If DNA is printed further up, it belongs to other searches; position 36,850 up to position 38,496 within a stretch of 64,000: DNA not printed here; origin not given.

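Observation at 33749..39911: Recombinase-linked cassette: two divergent ComEC-type MBL-fold paralogs flanking a T9SS LRR surface protein (candidate novel system)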

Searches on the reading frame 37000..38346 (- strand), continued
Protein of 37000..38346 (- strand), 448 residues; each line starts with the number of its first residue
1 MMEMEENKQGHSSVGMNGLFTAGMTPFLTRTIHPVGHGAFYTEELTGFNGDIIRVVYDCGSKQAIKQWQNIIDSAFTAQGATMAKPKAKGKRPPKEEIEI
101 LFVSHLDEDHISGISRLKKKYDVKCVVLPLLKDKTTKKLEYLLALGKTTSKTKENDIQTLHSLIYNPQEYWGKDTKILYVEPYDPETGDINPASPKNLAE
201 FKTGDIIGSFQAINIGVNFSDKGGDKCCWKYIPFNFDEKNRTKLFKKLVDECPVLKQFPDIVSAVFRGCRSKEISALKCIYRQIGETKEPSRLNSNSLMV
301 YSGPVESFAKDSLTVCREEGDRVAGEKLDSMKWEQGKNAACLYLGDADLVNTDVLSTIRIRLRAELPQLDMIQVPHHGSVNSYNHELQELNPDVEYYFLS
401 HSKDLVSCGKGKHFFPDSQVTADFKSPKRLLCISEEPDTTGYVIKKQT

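Call 75: search_protein_families(library=pfam, proteins=[P0262, P0268, P0275, P0338, P0326, P0248, P0277, P0093], max_evalue=0.001)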
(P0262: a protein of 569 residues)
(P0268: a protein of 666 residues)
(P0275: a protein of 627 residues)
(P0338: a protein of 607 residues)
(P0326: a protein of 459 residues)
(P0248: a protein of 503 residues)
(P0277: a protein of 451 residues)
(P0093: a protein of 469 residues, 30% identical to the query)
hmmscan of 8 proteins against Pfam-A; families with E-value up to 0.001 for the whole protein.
P0262 (569 aa): 1 family
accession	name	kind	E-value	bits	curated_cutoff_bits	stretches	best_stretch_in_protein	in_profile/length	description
PF00753.33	Lactamase_B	-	2.3e-08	34.6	22.7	1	230-301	11-80/196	Metallo-beta-lactamase superfamily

P0268 (666 aa): 6 families
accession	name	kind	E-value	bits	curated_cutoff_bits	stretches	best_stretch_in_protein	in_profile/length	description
PF23598.1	LRR_14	-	6.8e-23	81.4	40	2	29-148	26-143/353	Leucine-rich repeat region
PF13855.12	LRR_8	-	3.9e-21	75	27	4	100-149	3-54/61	Leucine rich repeat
PF12799.13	LRR_4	-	2.8e-18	66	27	3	206-243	2-39/44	Leucine Rich repeats (2 copies)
PF00560.39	LRR_1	-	2.2e-14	51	20.6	0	122-143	1-23/23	Leucine Rich Repeat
PF13516.12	LRR_6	-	5.4e-05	23.4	23.4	0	121-134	3-16/24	Leucine Rich repeat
PF00753.33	Lactamase_B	-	7.4e-05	23.2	22.7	1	283-351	15-82/196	Metallo-beta-lactamase superfamily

P0275 (627 aa): 6 families
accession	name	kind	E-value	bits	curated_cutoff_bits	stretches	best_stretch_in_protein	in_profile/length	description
PF12799.13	LRR_4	-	5.7e-20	71.3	27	3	79-120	2-43/44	Leucine Rich repeats (2 copies)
PF23598.1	LRR_14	-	6.9e-17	61.7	40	2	41-154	8-122/353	Leucine-rich repeat region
PF13855.12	LRR_8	-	2.4e-15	56.5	27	3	55-113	2-61/61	Leucine rich repeat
PF00753.33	Lactamase_B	-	6.7e-09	36.4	22.7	1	270-357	8-95/196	Metallo-beta-lactamase superfamily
PF00560.39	LRR_1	-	7.4e-06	25.5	20.6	0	169-190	1-23/23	Leucine Rich Repeat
PF14580.12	LRR_9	-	1.4e-05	25.2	30.5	0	135-230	31-127/175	Leucine-rich repeat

P0338 (607 aa): 4 families
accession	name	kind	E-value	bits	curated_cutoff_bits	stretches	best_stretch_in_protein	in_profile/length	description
PF13855.12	LRR_8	-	8.9e-13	48.2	27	2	100-157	2-61/61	Leucine rich repeat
PF12799.13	LRR_4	-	3.1e-12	46.8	27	2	124-163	3-42/44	Leucine Rich repeats (2 copies)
PF23598.1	LRR_14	-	1.1e-09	38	40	2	46-152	40-146/353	Leucine-rich repeat region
PF00753.33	Lactamase_B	-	2.5e-09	37.8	22.7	1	246-338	12-111/196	Metallo-beta-lactamase superfamily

P0326 (459 aa): 1 family
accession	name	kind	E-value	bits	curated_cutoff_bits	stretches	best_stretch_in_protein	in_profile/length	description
PF00753.33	Lactamase_B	-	2.4e-05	24.8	22.7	1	129-199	18-88/196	Metallo-beta-lactamase superfamily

P0248 (503 aa): 3 families
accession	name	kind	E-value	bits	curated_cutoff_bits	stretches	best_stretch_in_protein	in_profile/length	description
PF14903.11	WG_beta_rep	-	2.7e-09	37.3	25.6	1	428-452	12-35/35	WG containing repeat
PF00753.33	Lactamase_B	-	1.9e-07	31.7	22.7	1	26-92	17-81/196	Metallo-beta-lactamase superfamily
PF12706.13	Lactamase_B_2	-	0.00034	20.7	27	1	51-86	27-59/200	Beta-lactamase superfamily domain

P0277 (451 aa): 2 families
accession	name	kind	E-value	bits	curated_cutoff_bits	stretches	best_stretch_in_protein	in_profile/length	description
PF00753.33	Lactamase_B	-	7.2e-11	42.8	22.7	1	89-157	14-80/196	Metallo-beta-lactamase superfamily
PF12706.13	Lactamase_B_2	-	0.00034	20.7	27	1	119-145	29-55/200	Beta-lactamase superfamily domain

P0093 (469 aa): 0 families

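Call 80: search_dna_similar(query=window:37000-38346:-, collection=plasmids, mode=protein, max_evalue=1e-8, max_rows=20)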
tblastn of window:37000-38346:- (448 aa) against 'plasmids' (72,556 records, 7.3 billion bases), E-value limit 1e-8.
Records with a match: 1; places in all: 1; records where one place covers at least 80% of the query: 1.
Best place of each record, by identity: <60% 1.
By first word of the organism name: Hymenobacter 1.
By predicted mobility (MOB-suite, as given by PLSDB): non-mobilizable 1.
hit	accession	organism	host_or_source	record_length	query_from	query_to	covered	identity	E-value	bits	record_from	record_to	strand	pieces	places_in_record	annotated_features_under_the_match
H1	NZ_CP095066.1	Hymenobacter volaticus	single cell,air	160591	24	383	80%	28.2%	2e-28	125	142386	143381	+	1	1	MBL fold metallo-hydrolase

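Call 81: search_dna_similar(query=window:37000-38346:-, collection=phages, mode=protein, max_evalue=1e-8, max_rows=15)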
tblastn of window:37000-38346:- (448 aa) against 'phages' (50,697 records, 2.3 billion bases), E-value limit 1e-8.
No match.

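Call 83: search_protein_families(library=ncbifam, proteins=[L003:7601-7930:+, L094:5450-5701:+], max_evalue=10)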
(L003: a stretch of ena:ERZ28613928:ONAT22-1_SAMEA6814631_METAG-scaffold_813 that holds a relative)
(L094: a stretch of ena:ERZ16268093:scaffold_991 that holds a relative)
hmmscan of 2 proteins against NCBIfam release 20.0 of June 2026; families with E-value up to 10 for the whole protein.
L003:7601-7930:+ (110 aa): 1 family
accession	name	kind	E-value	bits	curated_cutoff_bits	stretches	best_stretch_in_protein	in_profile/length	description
TIGR04183.1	Por_Secre_tail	domain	0.11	12.5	23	1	63-103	16-63/72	T9SS type A sorting domain-containing protein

L094:5450-5701:+ (84 aa): 0 families
